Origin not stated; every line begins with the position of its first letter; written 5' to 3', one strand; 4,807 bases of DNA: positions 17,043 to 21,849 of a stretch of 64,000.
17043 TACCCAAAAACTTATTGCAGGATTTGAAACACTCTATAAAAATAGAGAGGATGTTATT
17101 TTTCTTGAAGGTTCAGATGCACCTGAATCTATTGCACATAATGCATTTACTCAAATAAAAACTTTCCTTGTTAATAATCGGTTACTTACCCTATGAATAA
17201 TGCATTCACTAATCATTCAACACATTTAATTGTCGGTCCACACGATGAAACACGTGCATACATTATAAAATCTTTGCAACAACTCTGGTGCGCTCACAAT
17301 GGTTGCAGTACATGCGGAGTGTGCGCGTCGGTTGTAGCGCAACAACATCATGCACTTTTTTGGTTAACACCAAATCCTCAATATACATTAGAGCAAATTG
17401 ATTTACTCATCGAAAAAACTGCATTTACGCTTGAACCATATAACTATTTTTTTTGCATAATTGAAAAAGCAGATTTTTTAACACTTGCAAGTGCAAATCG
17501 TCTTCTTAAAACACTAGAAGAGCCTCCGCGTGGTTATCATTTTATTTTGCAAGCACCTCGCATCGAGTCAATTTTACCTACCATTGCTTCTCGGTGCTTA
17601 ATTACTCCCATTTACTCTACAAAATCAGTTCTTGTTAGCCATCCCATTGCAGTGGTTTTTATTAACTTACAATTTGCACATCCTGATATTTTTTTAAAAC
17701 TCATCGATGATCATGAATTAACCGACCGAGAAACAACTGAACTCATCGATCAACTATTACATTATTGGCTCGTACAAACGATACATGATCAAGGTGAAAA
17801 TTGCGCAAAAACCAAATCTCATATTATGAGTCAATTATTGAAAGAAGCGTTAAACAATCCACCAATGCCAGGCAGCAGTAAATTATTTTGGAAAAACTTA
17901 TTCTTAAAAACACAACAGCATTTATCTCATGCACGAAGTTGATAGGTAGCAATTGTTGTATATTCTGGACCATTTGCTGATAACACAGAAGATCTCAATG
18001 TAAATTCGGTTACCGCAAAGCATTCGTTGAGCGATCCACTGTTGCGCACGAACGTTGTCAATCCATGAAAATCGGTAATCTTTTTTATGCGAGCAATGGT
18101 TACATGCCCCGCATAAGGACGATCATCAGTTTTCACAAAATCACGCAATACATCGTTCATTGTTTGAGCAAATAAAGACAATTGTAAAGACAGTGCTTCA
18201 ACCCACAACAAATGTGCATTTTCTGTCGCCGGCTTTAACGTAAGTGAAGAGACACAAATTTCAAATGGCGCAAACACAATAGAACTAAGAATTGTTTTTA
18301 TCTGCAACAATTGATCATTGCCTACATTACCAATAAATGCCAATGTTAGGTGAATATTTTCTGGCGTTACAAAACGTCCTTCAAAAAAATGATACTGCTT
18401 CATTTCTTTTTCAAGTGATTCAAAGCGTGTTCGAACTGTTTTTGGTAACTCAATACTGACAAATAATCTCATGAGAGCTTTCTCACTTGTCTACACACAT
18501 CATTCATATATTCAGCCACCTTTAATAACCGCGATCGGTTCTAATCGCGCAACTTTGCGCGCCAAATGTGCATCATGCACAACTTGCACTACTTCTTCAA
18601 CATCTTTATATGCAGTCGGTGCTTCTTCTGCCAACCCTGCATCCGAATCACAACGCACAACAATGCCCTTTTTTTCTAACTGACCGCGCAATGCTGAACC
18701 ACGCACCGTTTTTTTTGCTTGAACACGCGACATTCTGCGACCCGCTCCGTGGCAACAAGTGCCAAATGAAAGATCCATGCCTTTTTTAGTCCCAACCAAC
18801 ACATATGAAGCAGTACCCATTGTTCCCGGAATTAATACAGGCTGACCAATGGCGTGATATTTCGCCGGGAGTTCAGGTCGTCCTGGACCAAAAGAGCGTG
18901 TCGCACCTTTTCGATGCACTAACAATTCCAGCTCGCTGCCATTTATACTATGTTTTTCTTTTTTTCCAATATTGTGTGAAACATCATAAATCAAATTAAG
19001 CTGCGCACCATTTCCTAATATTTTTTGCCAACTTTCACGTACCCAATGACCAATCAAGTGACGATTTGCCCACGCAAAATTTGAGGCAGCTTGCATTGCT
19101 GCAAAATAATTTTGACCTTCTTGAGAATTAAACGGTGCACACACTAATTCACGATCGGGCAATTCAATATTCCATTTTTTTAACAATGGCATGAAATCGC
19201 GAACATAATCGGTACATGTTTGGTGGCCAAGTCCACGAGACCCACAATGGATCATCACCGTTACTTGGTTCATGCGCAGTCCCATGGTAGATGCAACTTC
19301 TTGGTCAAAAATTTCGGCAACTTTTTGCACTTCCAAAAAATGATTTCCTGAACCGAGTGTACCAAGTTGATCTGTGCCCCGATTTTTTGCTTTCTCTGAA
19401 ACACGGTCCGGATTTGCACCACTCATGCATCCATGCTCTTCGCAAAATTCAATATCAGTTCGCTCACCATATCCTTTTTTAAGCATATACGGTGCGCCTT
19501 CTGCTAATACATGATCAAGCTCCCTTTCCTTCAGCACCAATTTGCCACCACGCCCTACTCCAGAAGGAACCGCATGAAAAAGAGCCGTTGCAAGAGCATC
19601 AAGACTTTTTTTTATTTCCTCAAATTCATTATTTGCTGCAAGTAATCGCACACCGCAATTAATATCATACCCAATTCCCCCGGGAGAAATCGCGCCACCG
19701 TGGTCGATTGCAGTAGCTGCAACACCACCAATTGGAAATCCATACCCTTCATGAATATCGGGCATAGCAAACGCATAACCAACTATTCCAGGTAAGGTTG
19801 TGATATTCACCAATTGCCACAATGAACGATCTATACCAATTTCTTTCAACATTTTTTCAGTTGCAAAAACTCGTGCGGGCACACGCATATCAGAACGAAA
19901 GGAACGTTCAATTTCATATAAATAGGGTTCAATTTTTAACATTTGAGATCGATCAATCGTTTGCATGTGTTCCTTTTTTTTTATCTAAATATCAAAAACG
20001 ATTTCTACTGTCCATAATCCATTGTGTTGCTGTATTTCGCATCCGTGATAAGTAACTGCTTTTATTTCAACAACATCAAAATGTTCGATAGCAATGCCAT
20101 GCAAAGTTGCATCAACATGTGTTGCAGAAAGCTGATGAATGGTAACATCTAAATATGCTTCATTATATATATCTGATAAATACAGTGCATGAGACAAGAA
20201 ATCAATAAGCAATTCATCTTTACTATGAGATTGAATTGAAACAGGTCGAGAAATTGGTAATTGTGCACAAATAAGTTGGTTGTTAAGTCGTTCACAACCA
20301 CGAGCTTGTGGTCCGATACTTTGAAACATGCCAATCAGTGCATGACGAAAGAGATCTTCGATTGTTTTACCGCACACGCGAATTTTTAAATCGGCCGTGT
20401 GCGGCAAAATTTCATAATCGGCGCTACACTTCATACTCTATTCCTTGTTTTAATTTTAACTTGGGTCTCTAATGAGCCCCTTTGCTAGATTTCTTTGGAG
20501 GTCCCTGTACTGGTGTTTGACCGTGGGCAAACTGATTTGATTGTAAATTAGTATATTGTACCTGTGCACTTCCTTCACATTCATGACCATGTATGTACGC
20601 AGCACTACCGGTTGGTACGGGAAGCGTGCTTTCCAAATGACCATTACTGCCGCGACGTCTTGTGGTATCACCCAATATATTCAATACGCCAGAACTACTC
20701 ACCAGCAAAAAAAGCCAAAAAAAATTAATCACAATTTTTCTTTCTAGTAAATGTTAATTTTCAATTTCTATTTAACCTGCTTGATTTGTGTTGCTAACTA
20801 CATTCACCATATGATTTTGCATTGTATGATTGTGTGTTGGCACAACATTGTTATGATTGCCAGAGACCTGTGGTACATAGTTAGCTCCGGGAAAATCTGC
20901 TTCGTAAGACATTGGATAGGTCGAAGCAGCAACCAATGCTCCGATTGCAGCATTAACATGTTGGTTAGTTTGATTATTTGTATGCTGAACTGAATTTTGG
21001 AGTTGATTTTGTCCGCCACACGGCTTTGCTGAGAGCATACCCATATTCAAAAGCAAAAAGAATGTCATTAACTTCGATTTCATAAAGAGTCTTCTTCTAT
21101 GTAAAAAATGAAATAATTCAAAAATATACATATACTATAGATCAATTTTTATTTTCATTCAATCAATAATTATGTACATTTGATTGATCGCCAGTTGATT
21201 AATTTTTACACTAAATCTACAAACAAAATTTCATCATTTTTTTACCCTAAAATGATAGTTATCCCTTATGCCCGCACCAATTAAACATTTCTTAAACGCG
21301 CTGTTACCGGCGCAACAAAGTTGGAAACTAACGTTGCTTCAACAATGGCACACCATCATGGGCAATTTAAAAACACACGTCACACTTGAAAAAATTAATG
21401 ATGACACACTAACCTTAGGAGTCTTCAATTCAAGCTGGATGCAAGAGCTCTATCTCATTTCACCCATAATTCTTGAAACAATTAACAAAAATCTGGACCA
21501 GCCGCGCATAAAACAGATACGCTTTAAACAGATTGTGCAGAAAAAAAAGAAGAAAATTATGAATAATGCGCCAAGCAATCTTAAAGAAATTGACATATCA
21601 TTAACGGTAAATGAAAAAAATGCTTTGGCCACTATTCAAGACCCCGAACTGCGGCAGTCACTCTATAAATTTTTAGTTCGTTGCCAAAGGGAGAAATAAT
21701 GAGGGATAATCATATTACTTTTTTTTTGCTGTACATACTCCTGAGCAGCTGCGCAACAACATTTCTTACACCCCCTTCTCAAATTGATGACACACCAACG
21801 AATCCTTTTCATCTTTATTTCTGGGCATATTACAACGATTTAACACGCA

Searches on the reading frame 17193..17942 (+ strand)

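Call 33: search_protein_families(library=pfam, proteins=[window:17193-17942:+], max_evalue=0.001)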
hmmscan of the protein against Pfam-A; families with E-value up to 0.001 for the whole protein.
window:17193-17942:+ (249 aa): 1 family
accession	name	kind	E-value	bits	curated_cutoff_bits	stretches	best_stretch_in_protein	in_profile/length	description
PF13177.12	DNA_pol3_delta2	-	1.5e-22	80.7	27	1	9-140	20-157/161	DNA polymerase III, delta subunit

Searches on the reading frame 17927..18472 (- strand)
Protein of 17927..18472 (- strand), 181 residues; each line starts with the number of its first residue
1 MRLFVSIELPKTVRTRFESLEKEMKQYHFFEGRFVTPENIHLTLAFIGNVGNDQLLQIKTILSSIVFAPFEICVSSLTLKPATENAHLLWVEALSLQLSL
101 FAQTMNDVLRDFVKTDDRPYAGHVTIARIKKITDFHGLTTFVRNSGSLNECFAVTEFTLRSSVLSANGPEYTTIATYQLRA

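Call 33: search_protein_families(library=pfam, proteins=[window:17927-18472:-], max_evalue=0.001)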
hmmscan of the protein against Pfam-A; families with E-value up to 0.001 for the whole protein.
window:17927-18472:- (181 aa): 1 family
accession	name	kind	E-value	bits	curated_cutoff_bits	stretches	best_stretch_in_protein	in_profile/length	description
PF02834.22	LigT_PEase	-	3e-16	59.8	23.3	1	7-90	1-87/87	LigT like Phosphoesterase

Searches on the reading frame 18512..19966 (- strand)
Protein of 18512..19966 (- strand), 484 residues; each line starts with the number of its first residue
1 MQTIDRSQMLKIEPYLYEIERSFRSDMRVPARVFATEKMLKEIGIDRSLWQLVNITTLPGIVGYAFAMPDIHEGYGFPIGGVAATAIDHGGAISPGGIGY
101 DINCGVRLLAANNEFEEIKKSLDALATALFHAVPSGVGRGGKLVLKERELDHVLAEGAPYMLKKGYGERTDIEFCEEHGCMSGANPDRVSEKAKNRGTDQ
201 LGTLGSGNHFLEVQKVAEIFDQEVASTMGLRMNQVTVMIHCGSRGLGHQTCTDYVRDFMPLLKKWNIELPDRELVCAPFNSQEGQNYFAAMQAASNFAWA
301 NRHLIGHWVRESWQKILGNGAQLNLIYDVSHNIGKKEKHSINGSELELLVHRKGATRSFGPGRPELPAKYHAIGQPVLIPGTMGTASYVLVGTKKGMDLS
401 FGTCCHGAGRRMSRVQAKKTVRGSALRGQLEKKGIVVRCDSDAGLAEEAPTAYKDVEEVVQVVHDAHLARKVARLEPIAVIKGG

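Call 33: search_protein_families(library=pfam, proteins=[window:18512-19966:-], max_evalue=0.001)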
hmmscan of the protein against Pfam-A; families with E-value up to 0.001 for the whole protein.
window:18512-19966:- (484 aa): 1 family
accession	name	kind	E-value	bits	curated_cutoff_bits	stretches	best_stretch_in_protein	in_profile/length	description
PF01139.22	RtcB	-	3.5e-173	577.2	27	1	51-483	1-426/426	tRNA-splicing ligase RtcB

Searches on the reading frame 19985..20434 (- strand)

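Call 33: search_protein_families(library=pfam, proteins=[window:19985-20434:-], max_evalue=0.001)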
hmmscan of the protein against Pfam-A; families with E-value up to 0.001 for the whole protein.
window:19985-20434:- (149 aa): 1 family
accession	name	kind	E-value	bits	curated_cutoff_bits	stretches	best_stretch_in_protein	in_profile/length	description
PF01951.21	Archease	-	3e-27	96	25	1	7-149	1-136/136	Archease protein family (MTH1598/TM1083)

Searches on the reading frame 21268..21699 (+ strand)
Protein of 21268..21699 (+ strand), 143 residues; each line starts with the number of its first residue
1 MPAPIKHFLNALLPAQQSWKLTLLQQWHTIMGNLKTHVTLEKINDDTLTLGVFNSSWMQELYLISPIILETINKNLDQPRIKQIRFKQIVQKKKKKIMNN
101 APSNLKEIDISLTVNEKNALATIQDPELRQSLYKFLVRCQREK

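Call 33: search_protein_families(library=pfam, proteins=[window:21268-21699:+], max_evalue=0.001)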
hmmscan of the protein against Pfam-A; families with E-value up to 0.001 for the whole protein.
window:21268-21699:+ (143 aa): 1 family
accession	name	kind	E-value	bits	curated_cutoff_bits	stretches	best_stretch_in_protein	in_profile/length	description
PF05258.17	DciA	-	1.9e-14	54.1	24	1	17-86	19-89/89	Dna[CI] antecedent, DciA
